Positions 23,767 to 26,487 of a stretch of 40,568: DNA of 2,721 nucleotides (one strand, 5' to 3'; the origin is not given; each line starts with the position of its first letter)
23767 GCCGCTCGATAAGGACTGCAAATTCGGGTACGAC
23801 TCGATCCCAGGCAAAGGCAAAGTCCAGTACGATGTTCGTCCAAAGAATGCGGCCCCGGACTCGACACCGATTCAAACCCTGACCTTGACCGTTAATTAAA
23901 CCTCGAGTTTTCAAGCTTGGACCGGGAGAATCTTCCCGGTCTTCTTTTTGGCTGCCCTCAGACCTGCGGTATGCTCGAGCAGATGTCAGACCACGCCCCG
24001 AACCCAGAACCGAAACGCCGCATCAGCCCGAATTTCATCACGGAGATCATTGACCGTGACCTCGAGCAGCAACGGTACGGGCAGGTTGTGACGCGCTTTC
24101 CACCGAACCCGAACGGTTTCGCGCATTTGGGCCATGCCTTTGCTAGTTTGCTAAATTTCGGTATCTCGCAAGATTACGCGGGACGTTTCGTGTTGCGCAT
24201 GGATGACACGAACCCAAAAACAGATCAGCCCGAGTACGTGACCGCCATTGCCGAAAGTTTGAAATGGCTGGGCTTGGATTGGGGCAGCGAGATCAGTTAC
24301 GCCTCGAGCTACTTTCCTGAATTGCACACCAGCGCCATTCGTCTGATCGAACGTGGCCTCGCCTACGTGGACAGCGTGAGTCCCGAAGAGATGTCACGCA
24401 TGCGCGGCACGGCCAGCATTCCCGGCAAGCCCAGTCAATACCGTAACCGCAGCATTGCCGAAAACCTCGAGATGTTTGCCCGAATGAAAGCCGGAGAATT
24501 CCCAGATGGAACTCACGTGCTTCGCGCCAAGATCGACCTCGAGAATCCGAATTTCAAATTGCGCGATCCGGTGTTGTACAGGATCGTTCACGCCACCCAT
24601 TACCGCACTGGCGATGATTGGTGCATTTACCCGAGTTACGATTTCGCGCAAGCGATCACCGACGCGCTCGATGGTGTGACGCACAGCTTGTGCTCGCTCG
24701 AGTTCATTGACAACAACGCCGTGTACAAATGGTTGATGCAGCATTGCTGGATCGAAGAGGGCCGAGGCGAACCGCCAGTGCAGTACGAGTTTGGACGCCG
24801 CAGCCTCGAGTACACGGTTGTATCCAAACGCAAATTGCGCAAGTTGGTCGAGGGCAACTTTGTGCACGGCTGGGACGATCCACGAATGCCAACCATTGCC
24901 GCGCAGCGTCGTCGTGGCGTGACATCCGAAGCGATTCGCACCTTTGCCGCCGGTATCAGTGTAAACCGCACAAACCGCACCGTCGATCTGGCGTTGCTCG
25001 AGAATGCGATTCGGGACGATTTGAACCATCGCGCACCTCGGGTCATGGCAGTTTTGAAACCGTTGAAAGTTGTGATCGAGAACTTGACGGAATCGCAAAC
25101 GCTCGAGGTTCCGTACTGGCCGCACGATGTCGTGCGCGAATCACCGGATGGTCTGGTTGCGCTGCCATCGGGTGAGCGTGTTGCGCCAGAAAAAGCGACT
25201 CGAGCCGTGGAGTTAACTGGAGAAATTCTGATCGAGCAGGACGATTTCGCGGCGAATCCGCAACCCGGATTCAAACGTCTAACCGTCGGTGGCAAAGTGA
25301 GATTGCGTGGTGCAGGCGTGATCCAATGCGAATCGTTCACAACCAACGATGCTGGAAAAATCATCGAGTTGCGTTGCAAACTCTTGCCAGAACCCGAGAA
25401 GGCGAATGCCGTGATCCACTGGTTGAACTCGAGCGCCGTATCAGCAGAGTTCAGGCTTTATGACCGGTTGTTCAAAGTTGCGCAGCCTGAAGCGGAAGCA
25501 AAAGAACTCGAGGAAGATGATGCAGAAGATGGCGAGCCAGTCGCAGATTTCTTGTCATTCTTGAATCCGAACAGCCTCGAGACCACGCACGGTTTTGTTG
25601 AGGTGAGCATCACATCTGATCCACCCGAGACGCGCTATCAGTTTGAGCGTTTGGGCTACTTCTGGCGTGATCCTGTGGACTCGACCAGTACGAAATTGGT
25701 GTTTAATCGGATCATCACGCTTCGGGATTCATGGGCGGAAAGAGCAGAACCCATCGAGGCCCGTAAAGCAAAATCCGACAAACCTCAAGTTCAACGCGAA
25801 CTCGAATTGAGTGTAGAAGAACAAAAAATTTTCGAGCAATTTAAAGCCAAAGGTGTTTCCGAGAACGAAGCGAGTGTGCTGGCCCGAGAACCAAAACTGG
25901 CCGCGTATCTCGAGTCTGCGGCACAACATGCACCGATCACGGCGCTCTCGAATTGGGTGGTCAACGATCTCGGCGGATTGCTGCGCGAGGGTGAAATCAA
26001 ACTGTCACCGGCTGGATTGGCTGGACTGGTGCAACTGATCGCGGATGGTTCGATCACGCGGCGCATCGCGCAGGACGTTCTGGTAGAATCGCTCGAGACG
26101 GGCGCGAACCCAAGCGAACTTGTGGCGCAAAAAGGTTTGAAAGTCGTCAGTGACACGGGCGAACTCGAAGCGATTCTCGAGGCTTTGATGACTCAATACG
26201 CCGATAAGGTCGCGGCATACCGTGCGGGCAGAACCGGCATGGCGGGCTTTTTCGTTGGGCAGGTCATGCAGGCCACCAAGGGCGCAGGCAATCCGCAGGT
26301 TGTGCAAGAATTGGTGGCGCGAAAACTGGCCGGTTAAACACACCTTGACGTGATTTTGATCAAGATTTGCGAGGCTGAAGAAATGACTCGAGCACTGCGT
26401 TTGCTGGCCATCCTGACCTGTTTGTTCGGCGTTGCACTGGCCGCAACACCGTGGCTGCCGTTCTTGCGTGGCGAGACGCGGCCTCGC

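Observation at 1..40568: CTCGAG occurs ~285 times in 40.6 kb: a HIP1-like highly iterated palindrome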

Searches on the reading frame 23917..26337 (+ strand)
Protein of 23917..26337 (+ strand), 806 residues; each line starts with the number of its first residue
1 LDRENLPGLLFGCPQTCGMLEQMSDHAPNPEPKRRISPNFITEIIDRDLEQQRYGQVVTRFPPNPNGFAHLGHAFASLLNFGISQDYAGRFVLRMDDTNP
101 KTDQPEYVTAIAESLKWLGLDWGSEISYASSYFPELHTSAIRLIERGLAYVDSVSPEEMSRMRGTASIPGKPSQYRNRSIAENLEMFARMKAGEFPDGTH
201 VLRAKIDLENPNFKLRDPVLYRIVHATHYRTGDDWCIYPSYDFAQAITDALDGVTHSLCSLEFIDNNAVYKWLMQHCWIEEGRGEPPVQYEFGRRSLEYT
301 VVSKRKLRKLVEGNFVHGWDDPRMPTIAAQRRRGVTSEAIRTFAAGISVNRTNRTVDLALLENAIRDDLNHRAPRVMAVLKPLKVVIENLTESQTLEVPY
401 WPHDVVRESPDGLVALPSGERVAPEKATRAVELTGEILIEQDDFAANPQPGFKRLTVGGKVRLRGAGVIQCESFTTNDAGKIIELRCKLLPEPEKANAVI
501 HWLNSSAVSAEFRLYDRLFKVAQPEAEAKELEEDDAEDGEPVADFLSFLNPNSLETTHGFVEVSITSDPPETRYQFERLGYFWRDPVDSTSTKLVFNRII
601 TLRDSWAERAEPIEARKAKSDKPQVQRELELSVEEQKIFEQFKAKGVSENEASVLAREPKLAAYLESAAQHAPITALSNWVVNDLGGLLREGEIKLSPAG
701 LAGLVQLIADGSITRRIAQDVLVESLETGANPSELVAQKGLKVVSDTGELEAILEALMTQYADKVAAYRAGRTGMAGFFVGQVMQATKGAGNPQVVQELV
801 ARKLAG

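Call 5: search_protein_families(library=pfam, proteins=[window:23917-26337:+])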
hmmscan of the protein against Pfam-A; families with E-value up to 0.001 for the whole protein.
window:23917-26337:+ (806 aa): 4 families
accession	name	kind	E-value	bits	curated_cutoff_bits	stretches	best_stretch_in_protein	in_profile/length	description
PF00749.27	tRNA-synt_1c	-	6.6e-89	298.3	23.4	1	56-369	1-312/314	tRNA synthetases class I (E and Q), catalytic domain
PF02637.23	GatB_Yqey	-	3.5e-34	118.3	27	1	664-804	2-148/148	GatB domain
PF03950.23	tRNA-synt_1c_C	-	1.9e-20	73.3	23.9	2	424-489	34-90/91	tRNA synthetases class I (E and Q), anti-codon binding domain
PF20974.2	tRNA-synt_1c_C2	-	2.9e-19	70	23.9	1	499-585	1-69/69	tRNA synthetases class I (E and Q), anti-codon binding domain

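Call 7: find_related_loci(query=window:23917-26337:+, collection=genome_contigs, flank=10000)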
Query window:23917-26337:+ (806 aa) in genome_contigs; peptide patterns used: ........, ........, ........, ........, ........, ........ (x = any residue, [..] = any of these).
56 stretches matched a pattern; 3 encode a relative of the query (tblastn E <= 1e-3); 2 distinct loci.
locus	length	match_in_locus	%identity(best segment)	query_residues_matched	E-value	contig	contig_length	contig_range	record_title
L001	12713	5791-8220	90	6-806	0e+0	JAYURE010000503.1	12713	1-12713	MAG: Deinococcales bacterium isolate GL116_DN_concoct_233 GL116_DN_concoct_233_502, whole genome shotgun sequence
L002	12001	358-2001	47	29-608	7e-160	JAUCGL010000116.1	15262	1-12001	Candidatus Halobeggiatoa sp. HSG11 NODE_120_length_15262, whole genome shotgun sequence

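Call 22: find_homologous_proteins(query=window:23971-26337:+, max_evalue=1e-50)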
Query window:23971-26337:+ (788 aa): 8000 proteins with E <= 1e-50 among 8000 candidates; the best 120 are listed.
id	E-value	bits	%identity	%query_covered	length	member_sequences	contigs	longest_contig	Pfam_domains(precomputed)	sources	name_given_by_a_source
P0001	0.0e+0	1777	99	100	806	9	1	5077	PF02637.24,PF20974.3,PF00749.28,PF03950.24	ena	-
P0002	0.0e+0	1639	91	100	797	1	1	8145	PF02637.24,PF20974.3,PF00749.28,PF03950.24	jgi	jgi:glutaminyl-tRNA synthetase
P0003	0.0e+0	1632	90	100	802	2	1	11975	PF02637.24,PF20974.3,PF00749.28,PF03950.24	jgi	jgi:glutaminyl-tRNA synthetase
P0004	0.0e+0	1630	90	100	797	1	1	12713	PF02637.24,PF20974.3,PF00749.28,PF03950.24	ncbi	-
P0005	0.0e+0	1617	90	100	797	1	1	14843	PF02637.24,PF20974.3,PF00749.28,PF03950.24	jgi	jgi:glutaminyl-tRNA synthetase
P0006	0.0e+0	1617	90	100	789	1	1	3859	PF02637.24,PF20974.3,PF00749.28,PF03950.24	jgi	jgi:glutaminyl-tRNA synthetase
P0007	0.0e+0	1615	90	100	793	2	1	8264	PF02637.24,PF20974.3,PF00749.28,PF03950.24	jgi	jgi:glutaminyl-tRNA synthetase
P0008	0.0e+0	1614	91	99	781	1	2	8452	PF02637.24,PF20974.3,PF00749.28,PF03950.24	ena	-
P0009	0.0e+0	1614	90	100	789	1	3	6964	PF02637.24,PF20974.3,PF00749.28,PF03950.24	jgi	jgi:glutaminyl-tRNA synthetase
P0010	0.0e+0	1606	89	100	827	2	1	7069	PF02637.24,PF20974.3,PF00749.28,PF03950.24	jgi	jgi:glutaminyl-tRNA synthetase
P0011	0.0e+0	1591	88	100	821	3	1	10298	PF02637.24,PF20974.3,PF00749.28,PF03950.24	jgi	jgi:glutaminyl-tRNA synthetase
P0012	0.0e+0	1591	88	100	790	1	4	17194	PF02637.24,PF20974.3,PF00749.28,PF03950.24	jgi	jgi:glutaminyl-tRNA synthetase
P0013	0.0e+0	1586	88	100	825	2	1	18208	PF02637.24,PF20974.3,PF00749.28,PF03950.24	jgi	jgi:glutaminyl-tRNA synthetase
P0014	0.0e+0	1582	87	100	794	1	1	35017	PF02637.24,PF20974.3,PF00749.28,PF03950.24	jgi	jgi:glutaminyl-tRNA synthetase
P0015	0.0e+0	1581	87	100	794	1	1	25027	PF02637.24,PF20974.3,PF00749.28,PF03950.24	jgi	jgi:glutaminyl-tRNA synthetase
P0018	0.0e+0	1209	69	98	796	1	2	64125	PF02637.24,PF20974.3,PF00749.28,PF03950.24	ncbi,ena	-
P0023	0.0e+0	1168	68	98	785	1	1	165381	PF02637.24,PF20974.3,PF00749.28,PF03950.24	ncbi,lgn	-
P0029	0.0e+0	1136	63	98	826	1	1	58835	PF02637.24,PF20974.3,PF00749.28,PF03950.24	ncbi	-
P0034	0.0e+0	1124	63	99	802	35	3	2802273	PF02637.24,PF20974.3,PF00749.28,PF03950.24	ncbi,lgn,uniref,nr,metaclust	ncbi:glutaminyl-tRNA synthetase [Meiothermus taiwanensis WR-220]|uniref:Glutamine--tRNA ligase n=3 T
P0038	0.0e+0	1115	64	99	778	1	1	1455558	PF02637.24,PF20974.3,PF00749.28,PF03950.24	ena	-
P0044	0.0e+0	1104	61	99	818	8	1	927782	PF02637.24,PF20974.3,PF00749.28,PF03950.24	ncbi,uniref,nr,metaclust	ncbi:glutamine--tRNA ligase/YqeY domain fusion protein [Calidithermus chliarophilus]|uniref:glutamin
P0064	0.0e+0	1084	62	99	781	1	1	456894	PF02637.24,PF20974.3,PF00749.28,PF03950.24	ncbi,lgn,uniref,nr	ncbi:glutaminyl-tRNA synthetase [Deinobacterium chartae]|uniref:Glutamine--tRNA ligase n=1 Tax=Deino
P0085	0.0e+0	1062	61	98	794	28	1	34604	PF02637.24,PF20974.3,PF00749.28,PF03950.24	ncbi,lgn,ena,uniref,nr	ncbi:glutamine--tRNA ligase/YqeY domain fusion protein [Allomeiothermus silvanus]|uniref:glutamine--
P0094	0.0e+0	1016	58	99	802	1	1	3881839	PF02637.24,PF20974.3,PF00749.28,PF03950.24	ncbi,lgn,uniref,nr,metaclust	ncbi:glutamine--tRNA ligase/YqeY domain fusion protein [Deinococcus peraridilitoris]|uniref:Glutamin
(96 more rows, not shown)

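Call 23: find_encoding_contigs(protein=P0014, flank=10000, max_places=1)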
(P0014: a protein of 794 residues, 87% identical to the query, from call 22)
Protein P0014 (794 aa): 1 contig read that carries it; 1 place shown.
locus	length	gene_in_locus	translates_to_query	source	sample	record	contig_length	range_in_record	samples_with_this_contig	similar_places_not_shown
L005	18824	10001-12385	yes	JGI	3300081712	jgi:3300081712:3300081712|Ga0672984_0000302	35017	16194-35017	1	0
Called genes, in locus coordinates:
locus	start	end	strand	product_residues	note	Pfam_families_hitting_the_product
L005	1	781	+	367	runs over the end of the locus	PF00953:Glycos_transf_4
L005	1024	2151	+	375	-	PF02350:Epimerase_2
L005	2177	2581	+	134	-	-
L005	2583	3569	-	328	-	-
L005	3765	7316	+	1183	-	PF00176:SNF2-rel_dom, PF00270:DEAD, PF04851:ResIII, PF00271:Helicase_C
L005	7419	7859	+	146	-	-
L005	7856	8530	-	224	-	PF03167:UDG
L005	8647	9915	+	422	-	PF06078:DUF937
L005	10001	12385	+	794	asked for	PF00749:tRNA-synt_1c, PF03950:tRNA-synt_1c_C, PF20974:tRNA-synt_1c_C2, PF02637:GatB_Yqey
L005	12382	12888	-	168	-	PF04191:PEMT (weak), PF04140:ICMT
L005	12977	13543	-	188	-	PF04893:Yip1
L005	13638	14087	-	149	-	-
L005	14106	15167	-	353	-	PF00195:Chal_sti_synt_N, PF08392:FAE1_CUT1_RppA, PF08545:ACP_syn_III (weak), PF02797:Chal_sti_synt_C, PF08541:ACP_syn_III_C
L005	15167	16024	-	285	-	PF00881:Nitroreductase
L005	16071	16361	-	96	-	-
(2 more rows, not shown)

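Call 24: find_encoding_contigs(protein=P0018, flank=10000, max_places=1)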
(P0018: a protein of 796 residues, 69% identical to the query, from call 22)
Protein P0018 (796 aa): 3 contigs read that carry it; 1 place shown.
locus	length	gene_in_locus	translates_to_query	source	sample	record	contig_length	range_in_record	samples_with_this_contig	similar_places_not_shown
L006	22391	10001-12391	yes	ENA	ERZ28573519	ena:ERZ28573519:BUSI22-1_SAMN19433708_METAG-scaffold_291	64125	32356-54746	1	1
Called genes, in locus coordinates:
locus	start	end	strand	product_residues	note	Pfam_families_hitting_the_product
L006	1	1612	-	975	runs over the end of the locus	PF05729:NACHT (faint), PF03704:BTAD, PF07719:TPR_2 (faint), PF13191:AAA_16, PF13401:AAA_22, PF00515:TPR_1 (faint), PF13424:TPR_12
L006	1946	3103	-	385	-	PF17210:SdrD_B, PF00089:Trypsin, PF13365:Trypsin_2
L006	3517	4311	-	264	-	PF01209:Ubie_methyltran, PF13489:Methyltransf_23, PF05175:MTS (weak), PF13847:Methyltransf_31, PF08241:Methyltransf_11, PF08242:Methyltransf_12, PF13649:Methyltransf_25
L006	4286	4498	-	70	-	PF01638:HxlR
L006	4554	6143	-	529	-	-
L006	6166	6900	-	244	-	-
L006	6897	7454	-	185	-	PF07963:N_methyl (weak)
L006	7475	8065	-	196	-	PF07963:N_methyl (weak), PF12019:GspH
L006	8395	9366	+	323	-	PF05448:AXE1, PF00326:Peptidase_S9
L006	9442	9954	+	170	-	PF05685:Uma2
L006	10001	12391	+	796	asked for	PF00749:tRNA-synt_1c, PF03950:tRNA-synt_1c_C, PF20974:tRNA-synt_1c_C2, PF02637:GatB_Yqey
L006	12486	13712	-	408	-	PF01590:GAF, PF13185:GAF_2, PF13492:GAF_3, PF13487:HD_5, PF01966:HD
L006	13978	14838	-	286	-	PF12911:OppC_N, PF00528:BPD_transp_1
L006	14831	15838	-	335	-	PF19300:BPD_transp_1_N, PF00528:BPD_transp_1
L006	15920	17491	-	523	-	PF00496:SBP_bac_5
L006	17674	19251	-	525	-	PF00496:SBP_bac_5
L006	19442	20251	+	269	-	PF01418:HTH_6, PF01380:SIS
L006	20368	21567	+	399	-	PF13191:AAA_16 (weak)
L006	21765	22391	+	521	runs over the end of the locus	PF05833:NFACT_N, PF05670:NFACT-R_1, PF18297:NFACT-R_2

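Call 25: find_encoding_contigs(protein=P0023, flank=10000, max_places=1)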
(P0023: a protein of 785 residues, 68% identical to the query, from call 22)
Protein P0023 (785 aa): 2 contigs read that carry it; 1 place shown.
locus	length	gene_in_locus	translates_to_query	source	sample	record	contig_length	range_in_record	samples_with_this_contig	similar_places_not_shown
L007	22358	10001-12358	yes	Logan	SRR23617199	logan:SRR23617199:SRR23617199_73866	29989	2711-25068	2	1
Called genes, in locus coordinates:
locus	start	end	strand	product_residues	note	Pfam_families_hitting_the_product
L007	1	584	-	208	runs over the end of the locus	PF00027:cNMP_binding, PF13545:HTH_Crp_2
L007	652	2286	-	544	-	PF01946:Thi4, PF01266:DAO (weak), PF01593:Amino_oxidase, PF12831:FAD_oxidored (faint), PF13450:NAD_binding_8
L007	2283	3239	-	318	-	PF00376:MerR, PF13411:MerR_1, PF02607:B12-binding_2, PF02310:B12-binding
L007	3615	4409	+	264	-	PF00106:adh_short, PF08659:KR, PF13561:adh_short_C2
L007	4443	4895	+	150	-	-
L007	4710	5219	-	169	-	-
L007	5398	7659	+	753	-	PF08305:NPCBM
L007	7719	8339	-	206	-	PF01209:Ubie_methyltran, PF05175:MTS (weak), PF13489:Methyltransf_23, PF13847:Methyltransf_31, PF08241:Methyltransf_11, PF08242:Methyltransf_12, PF13649:Methyltransf_25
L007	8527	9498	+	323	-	PF05448:AXE1, PF02129:Peptidase_S15 (faint), PF00326:Peptidase_S9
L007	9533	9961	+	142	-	-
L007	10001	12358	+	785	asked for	PF00749:tRNA-synt_1c, PF03950:tRNA-synt_1c_C, PF20974:tRNA-synt_1c_C2, PF02637:GatB_Yqey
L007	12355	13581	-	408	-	PF01590:GAF, PF13185:GAF_2, PF13492:GAF_3, PF13487:HD_5, PF01966:HD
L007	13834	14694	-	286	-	PF12911:OppC_N, PF00528:BPD_transp_1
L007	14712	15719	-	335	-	PF19300:BPD_transp_1_N, PF00528:BPD_transp_1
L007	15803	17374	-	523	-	PF00496:SBP_bac_5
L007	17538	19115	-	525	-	PF00496:SBP_bac_5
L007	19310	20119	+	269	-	PF01418:HTH_6, PF01380:SIS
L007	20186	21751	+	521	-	PF05833:NFACT_N, PF05670:NFACT-R_1, PF18297:NFACT-R_2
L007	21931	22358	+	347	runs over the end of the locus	PF00144:Beta-lactamase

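Call 27: find_encoding_contigs(protein=P0029, flank=10000, max_places=1)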
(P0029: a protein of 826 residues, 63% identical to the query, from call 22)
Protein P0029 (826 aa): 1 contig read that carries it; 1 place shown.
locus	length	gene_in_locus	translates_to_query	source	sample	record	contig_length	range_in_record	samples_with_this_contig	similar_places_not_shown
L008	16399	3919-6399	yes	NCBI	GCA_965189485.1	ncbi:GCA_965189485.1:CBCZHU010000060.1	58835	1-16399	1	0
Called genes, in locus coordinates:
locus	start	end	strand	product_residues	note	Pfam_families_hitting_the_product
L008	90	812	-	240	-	PF01209:Ubie_methyltran, PF05175:MTS, PF13489:Methyltransf_23, PF08241:Methyltransf_11, PF08242:Methyltransf_12, PF13649:Methyltransf_25, PF13847:Methyltransf_31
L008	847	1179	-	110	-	PF01638:HxlR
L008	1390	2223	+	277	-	PF05368:NmrA, PF13460:NAD_binding_10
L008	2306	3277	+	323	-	PF05448:AXE1, PF00326:Peptidase_S9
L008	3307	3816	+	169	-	PF05685:Uma2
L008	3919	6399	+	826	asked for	PF00749:tRNA-synt_1c, PF03950:tRNA-synt_1c_C, PF20974:tRNA-synt_1c_C2, PF02637:GatB_Yqey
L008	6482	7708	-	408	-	PF01590:GAF, PF13185:GAF_2, PF13492:GAF_3, PF13487:HD_5, PF01966:HD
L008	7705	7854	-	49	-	-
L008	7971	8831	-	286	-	PF12911:OppC_N, PF00528:BPD_transp_1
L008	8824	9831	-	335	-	PF19300:BPD_transp_1_N, PF00528:BPD_transp_1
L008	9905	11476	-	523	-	PF00496:SBP_bac_5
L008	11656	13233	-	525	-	PF00496:SBP_bac_5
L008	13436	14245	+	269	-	PF01418:HTH_6, PF01380:SIS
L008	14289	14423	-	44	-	PF08869:XisI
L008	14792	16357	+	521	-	PF05833:NFACT_N, PF05670:NFACT-R_1, PF18297:NFACT-R_2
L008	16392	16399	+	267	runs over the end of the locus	PF00583:Acetyltransf_1, PF13673:Acetyltransf_10, PF13508:Acetyltransf_7, PF08445:FR47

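Call 28: find_encoding_contigs(protein=P0064, flank=10000, max_places=1)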
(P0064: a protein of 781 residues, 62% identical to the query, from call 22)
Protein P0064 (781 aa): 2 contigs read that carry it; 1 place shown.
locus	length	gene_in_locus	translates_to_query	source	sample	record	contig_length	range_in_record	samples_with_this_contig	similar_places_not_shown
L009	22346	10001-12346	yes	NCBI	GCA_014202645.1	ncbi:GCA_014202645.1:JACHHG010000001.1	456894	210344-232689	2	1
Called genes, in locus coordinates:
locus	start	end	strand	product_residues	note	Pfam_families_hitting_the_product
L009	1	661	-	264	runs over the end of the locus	-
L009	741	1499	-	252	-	PF00392:GntR, PF07729:FCD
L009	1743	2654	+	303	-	PF00701:DHDPS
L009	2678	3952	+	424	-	PF01547:SBP_bac_1, PF13416:SBP_bac_8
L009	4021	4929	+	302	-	PF00528:BPD_transp_1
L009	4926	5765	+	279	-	PF00528:BPD_transp_1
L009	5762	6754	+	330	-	PF13088:BNR_2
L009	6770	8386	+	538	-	PF07881:Fucose_iso_N1 (weak), PF02952:Fucose_iso_C (weak)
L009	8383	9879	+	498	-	PF00370:FGGY_N, PF02782:FGGY_C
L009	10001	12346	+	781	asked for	PF00749:tRNA-synt_1c, PF03950:tRNA-synt_1c_C, PF20974:tRNA-synt_1c_C2, PF02637:GatB_Yqey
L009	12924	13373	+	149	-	PF00034:Cytochrom_C, PF13442:Cytochrome_CBB3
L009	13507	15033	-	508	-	PF00171:Aldedh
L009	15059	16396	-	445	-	PF00202:Aminotran_3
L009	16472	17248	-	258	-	PF07905:PucR, PF13556:HTH_30, PF02954:HTH_8 (weak)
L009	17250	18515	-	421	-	PF04389:Peptidase_M28, PF01546:Peptidase_M20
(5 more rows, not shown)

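Call 29: find_encoding_contigs(protein=P0034, flank=10000, max_places=1)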
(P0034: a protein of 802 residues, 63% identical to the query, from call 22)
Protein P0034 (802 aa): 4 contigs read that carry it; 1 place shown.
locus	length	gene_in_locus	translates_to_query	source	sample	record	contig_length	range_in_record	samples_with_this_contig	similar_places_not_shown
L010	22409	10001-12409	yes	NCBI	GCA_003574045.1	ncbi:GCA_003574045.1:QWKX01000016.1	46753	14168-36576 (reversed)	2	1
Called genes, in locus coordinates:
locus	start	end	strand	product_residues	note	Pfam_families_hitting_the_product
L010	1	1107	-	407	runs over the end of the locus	PF00266:Aminotran_5, PF01041:DegT_DnrJ_EryC1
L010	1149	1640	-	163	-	PF03928:HbpS-like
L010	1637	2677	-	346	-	PF01408:GFO_IDH_MocA, PF22725:GFO_IDH_MocA_C3, PF02894:GFO_IDH_MocA_C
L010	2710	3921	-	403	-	PF01569:PAP2, PF22778:VCPO_2nd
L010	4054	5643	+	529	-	PF13517:FG-GAP_3, PF07593:UnbV_ASPIC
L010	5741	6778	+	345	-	PF13407:Peripla_BP_4, PF00532:Peripla_BP_1 (faint), PF13377:Peripla_BP_3 (faint), PF13458:Peripla_BP_6 (weak)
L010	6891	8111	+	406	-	PF02653:BPD_transp_2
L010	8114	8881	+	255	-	PF00005:ABC_tran, PF02463:SMC_N (faint), PF13304:AAA_21 (faint)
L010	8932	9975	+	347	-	PF01408:GFO_IDH_MocA, PF02894:GFO_IDH_MocA_C, PF22725:GFO_IDH_MocA_C3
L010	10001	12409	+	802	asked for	PF00749:tRNA-synt_1c, PF03950:tRNA-synt_1c_C, PF20974:tRNA-synt_1c_C2, PF02637:GatB_Yqey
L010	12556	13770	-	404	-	PF22807:TrAA12, PF23500:DUF7133, PF07995:GSDH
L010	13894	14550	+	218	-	PF03006:HlyIII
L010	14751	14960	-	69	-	PF20814:CAA3_Cox_suIV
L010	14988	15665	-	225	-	-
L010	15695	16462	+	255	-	PF00149:Metallophos, PF12850:Metallophos_2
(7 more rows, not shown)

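Call 61: find_encoding_contigs(protein=P0085, flank=10000, max_places=1)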
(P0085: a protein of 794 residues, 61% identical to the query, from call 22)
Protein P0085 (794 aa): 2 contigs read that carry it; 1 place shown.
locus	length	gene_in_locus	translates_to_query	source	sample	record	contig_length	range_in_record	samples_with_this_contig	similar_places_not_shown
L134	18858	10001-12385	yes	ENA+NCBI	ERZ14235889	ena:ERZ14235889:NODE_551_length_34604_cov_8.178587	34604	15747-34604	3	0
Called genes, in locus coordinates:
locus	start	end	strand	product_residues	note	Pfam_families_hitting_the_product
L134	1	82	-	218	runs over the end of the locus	-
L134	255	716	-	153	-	PF10604:Polyketide_cyc2, PF03364:Polyketide_cyc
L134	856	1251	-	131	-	-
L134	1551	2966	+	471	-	PF01566:Nramp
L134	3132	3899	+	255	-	PF00027:cNMP_binding, PF13545:HTH_Crp_2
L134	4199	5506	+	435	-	PF00534:Glycos_transf_1 (weak), PF13692:Glyco_trans_1_4, PF13524:Glyco_trans_1_2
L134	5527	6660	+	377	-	PF13450:NAD_binding_8, PF03275:GLF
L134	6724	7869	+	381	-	-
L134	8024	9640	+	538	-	PF02922:CBM_48 (weak), PF00128:Alpha-amylase, PF11941:DUF3459 (faint)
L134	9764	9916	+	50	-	PF18919:DUF5670 (weak)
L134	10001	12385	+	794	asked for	PF00749:tRNA-synt_1c, PF03950:tRNA-synt_1c_C, PF20974:tRNA-synt_1c_C2, PF02637:GatB_Yqey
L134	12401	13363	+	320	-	PF00756:Esterase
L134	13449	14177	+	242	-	PF03741:TerC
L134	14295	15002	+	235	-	PF03741:TerC, PF04332:DUF475 (faint)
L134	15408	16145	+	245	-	PF03741:TerC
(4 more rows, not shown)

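Call 62: find_encoding_contigs(protein=P0044, flank=10000, max_places=1)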
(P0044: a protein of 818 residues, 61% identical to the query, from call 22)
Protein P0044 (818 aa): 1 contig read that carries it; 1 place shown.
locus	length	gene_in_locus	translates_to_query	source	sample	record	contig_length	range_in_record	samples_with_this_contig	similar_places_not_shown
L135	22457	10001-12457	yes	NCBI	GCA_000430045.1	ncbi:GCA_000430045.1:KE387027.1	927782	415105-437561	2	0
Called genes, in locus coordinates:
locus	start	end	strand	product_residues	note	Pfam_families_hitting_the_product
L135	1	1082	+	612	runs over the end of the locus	PF12770:CHAT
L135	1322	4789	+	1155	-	PF00656:Peptidase_C14, PF24096:DUF7379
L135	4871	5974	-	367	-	PF07883:Cupin_2, PF03364:Polyketide_cyc, PF10604:Polyketide_cyc2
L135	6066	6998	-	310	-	PF12844:HTH_19, PF13413:HTH_25, PF13560:HTH_31 (weak), PF08308:PEGA, PF13464:RodZ_C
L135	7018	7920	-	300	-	PF04227:Indigoidine_A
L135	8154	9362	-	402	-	PF02417:Chromate_transp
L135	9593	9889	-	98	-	-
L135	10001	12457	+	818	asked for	PF00749:tRNA-synt_1c, PF03950:tRNA-synt_1c_C, PF20974:tRNA-synt_1c_C2, PF02637:GatB_Yqey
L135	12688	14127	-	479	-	PF00171:Aldedh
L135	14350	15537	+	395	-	PF13433:Peripla_BP_5 (weak), PF13458:Peripla_BP_6, PF01094:ANF_receptor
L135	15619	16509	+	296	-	PF02653:BPD_transp_2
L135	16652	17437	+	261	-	PF13191:AAA_16 (weak), PF00005:ABC_tran, PF13401:AAA_22 (faint), PF13304:AAA_21 (weak)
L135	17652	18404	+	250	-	PF00005:ABC_tran, PF13304:AAA_21 (faint)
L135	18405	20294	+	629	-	PF00501:AMP-binding, PF23562:AMP-binding_C_3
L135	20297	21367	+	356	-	PF02653:BPD_transp_2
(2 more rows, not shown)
